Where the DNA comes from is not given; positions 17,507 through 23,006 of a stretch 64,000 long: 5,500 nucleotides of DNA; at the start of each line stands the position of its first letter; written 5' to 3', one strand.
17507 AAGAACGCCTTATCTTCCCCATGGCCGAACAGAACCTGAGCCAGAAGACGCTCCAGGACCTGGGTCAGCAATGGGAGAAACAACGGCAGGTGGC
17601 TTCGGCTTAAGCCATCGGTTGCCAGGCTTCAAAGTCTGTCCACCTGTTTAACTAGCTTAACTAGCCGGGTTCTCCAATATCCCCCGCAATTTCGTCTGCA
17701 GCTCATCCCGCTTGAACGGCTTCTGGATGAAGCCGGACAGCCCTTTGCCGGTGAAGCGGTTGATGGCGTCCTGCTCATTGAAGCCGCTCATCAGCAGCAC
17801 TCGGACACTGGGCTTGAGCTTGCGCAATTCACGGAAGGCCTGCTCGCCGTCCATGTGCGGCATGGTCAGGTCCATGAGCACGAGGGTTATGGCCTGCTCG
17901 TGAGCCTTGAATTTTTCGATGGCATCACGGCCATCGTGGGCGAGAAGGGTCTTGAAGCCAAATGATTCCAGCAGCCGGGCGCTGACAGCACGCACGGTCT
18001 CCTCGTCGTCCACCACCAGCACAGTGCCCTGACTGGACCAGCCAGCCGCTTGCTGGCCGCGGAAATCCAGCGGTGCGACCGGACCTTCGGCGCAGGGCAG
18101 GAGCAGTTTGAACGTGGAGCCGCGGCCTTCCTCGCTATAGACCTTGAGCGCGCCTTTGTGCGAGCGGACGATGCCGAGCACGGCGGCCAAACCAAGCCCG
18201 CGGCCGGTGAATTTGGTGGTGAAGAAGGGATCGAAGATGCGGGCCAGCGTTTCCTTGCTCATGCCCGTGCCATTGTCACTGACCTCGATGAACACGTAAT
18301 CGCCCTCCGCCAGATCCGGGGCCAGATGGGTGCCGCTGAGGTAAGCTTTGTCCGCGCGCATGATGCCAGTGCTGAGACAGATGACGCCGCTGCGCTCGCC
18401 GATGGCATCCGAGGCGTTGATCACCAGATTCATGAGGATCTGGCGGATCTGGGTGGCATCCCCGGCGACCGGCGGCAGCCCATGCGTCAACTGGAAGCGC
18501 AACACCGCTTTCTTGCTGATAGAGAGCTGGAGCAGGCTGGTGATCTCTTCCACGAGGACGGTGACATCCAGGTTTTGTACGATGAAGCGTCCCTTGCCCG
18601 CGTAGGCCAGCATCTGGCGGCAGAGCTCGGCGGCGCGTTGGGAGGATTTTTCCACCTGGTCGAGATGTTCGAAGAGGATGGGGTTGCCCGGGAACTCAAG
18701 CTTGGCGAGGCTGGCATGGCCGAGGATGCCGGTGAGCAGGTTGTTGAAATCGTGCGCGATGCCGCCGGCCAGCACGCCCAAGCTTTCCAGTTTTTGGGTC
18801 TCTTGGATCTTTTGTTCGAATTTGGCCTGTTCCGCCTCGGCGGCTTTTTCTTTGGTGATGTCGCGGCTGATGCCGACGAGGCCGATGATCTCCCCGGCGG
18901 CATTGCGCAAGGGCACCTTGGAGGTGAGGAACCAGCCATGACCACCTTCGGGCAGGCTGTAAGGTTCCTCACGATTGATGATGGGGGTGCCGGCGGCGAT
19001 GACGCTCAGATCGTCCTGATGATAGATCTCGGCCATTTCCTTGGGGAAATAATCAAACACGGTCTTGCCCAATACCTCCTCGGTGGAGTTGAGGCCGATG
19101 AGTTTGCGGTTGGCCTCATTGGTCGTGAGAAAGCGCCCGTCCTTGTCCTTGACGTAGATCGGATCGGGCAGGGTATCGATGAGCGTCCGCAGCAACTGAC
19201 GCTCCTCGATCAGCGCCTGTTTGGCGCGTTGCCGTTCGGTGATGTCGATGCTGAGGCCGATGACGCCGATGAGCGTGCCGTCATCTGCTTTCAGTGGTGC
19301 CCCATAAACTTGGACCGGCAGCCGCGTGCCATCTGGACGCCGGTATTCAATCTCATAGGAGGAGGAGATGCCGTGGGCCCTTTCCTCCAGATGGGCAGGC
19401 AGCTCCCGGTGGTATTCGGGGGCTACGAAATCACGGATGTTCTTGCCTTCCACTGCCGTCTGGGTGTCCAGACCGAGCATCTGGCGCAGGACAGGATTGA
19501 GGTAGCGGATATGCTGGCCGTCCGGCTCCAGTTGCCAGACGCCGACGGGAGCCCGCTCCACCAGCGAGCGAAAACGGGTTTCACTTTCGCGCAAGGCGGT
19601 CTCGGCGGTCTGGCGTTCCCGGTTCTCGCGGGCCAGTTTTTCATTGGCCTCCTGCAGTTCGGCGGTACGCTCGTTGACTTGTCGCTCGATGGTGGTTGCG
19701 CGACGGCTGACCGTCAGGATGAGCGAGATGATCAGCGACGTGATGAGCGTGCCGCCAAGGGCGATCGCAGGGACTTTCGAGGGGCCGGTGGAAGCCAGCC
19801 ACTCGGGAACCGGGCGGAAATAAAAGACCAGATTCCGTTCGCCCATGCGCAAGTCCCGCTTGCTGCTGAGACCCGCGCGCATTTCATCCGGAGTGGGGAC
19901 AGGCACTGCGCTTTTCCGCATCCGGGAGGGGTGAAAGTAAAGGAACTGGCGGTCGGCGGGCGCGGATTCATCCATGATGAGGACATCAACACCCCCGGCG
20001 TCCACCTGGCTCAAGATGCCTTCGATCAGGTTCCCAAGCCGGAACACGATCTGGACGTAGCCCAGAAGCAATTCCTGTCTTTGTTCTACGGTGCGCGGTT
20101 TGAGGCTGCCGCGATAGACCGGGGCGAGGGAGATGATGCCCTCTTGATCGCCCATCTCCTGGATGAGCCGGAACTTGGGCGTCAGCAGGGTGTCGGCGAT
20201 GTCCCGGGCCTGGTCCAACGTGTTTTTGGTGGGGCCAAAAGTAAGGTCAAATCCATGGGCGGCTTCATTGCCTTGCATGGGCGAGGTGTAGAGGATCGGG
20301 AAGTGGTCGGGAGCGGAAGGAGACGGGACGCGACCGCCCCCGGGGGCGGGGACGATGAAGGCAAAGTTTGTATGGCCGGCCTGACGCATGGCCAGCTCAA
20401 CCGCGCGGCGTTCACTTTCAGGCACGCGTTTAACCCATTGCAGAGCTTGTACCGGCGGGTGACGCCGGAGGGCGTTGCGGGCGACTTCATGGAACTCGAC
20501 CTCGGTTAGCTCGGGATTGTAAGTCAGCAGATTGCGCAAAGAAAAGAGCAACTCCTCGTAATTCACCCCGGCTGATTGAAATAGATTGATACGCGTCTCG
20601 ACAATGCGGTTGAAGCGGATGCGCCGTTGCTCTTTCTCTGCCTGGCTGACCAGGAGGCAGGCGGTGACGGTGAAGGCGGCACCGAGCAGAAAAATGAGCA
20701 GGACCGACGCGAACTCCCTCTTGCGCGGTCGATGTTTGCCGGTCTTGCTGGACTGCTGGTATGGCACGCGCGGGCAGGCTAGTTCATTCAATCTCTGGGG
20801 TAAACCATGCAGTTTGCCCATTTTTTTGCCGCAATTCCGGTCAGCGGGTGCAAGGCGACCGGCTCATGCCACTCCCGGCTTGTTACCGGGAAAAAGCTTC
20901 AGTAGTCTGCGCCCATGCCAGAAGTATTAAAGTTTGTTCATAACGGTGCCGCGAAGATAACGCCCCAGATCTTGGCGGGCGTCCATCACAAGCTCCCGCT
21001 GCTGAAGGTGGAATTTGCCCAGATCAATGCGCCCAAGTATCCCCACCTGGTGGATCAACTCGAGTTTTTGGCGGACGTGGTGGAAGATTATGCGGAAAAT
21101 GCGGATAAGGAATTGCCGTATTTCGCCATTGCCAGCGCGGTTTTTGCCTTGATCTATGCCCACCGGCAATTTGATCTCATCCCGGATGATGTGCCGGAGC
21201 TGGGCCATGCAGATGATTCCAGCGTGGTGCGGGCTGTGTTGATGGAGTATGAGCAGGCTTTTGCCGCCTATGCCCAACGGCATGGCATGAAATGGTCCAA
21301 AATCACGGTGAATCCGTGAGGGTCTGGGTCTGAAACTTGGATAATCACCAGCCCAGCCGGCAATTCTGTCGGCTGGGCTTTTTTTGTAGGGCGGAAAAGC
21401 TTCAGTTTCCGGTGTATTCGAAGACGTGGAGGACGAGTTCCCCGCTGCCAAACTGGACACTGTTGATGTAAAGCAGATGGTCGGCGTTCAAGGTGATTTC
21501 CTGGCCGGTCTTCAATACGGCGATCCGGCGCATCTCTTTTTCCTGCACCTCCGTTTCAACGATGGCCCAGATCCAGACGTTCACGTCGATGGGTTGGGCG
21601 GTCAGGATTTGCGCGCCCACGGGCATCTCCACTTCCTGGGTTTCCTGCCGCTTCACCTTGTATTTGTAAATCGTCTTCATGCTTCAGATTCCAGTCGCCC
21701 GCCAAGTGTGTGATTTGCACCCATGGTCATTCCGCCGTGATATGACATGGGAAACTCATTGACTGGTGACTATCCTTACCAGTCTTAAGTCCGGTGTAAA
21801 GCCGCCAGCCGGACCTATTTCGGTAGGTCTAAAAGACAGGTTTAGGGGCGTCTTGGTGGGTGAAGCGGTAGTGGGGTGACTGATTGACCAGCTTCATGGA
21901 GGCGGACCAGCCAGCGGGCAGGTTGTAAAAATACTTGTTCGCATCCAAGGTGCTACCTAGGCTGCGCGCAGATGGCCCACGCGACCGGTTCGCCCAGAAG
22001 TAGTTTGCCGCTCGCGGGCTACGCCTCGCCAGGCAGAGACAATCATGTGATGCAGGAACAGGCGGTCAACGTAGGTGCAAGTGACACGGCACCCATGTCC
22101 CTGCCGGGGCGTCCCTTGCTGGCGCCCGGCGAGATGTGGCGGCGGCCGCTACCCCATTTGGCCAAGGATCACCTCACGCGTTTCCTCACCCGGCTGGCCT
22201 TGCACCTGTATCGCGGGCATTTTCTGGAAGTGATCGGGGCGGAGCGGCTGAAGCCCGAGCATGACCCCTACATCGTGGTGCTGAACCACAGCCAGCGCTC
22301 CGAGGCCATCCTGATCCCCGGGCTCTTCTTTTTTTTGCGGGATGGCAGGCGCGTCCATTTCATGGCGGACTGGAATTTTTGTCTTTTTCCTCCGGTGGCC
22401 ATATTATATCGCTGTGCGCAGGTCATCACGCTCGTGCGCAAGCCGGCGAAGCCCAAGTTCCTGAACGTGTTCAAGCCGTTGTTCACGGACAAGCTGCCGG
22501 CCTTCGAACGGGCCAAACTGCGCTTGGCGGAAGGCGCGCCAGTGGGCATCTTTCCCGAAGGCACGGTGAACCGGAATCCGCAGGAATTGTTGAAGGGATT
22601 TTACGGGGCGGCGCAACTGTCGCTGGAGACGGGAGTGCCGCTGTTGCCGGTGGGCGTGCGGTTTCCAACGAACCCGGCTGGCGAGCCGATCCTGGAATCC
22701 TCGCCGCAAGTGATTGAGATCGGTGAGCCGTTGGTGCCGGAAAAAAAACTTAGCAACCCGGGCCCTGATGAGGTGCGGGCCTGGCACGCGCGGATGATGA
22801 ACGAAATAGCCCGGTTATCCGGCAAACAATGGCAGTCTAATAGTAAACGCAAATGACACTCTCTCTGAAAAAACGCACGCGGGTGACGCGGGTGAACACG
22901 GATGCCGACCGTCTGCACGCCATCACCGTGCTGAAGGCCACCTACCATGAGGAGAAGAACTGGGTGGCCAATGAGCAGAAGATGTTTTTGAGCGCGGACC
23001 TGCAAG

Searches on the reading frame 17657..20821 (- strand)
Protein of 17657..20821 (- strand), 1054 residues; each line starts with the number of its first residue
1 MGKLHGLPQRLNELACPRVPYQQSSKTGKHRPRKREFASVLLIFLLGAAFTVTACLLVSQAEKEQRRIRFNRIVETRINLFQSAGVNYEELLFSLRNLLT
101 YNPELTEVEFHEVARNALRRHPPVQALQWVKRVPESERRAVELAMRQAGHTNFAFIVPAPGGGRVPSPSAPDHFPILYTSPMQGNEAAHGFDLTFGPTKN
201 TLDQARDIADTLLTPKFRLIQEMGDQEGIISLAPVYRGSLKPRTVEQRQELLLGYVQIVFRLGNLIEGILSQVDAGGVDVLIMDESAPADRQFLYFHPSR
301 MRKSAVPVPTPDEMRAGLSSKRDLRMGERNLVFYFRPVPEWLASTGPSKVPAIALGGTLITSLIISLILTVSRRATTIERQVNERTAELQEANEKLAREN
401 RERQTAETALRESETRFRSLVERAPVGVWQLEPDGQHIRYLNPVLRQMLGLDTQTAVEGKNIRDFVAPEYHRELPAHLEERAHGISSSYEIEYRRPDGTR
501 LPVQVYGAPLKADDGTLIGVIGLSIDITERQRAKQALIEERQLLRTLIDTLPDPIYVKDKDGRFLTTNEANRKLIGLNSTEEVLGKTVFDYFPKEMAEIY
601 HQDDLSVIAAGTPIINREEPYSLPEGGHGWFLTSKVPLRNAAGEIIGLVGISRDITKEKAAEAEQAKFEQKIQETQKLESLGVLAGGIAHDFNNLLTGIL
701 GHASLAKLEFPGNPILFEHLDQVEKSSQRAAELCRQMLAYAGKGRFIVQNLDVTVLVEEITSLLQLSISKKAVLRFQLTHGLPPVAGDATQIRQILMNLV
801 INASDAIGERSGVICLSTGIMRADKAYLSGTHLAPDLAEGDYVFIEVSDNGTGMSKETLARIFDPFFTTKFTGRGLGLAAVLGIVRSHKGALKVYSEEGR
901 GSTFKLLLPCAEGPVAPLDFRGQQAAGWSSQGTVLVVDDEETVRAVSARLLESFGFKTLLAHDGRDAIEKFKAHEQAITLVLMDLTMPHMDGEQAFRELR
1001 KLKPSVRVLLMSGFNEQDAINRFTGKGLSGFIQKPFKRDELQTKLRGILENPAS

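Call 11: search_protein_families(library=pfam, proteins=[window:17657-20821:-], max_evalue=0.001)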
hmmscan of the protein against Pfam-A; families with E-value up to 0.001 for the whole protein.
window:17657-20821:- (1054 aa): 9 families
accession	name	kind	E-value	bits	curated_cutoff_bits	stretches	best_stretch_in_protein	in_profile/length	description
PF08448.16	PAS_4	-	1.1e-37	129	23.1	2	549-659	2-109/110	PAS fold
PF03924.19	CHASE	-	5e-36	124.7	25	1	105-295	3-189/189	CHASE domain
PF00989.32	PAS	-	1.9e-26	92.7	22.6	2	543-655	2-113/113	PAS fold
PF13426.13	PAS_9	-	3.2e-25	88.8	27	2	425-529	1-103/103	PAS domain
PF00072.30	Response_reg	-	6.2e-25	88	30.2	1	934-1045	1-110/111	Response regulator receiver domain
PF02518.31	HATPase_c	-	8.1e-20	71.8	26.4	1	787-910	1-109/111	Histidine kinase-, DNA gyrase B-, and HSP90-like ATPase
PF13188.13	PAS_8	-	6.6e-13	48.5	21.8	1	416-472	2-52/65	PAS domain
PF08447.18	PAS_3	-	7.5e-08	33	25.6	1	440-522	3-87/89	PAS fold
PF00512.31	HisKA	-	5.1e-07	30.1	26.9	1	684-741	5-61/66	His Kinase A (phospho-acceptor) domain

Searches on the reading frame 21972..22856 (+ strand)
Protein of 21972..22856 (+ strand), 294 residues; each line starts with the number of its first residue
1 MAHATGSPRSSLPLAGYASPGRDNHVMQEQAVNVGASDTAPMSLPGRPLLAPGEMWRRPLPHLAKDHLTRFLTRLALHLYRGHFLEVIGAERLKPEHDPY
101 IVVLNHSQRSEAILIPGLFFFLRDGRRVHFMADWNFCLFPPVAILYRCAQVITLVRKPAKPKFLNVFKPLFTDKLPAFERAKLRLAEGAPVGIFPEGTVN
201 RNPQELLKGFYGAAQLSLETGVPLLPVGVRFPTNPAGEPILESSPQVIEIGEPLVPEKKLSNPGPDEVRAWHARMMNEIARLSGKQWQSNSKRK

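Call 11: search_protein_families(library=pfam, proteins=[window:21972-22856:+], max_evalue=0.001)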
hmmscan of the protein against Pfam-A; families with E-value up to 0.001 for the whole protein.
window:21972-22856:+ (294 aa): 1 family
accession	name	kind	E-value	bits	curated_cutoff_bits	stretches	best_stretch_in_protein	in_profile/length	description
PF01553.26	Acyltransferase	-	3.5e-15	56.4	23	1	86-229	3-131/132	Acyltransferase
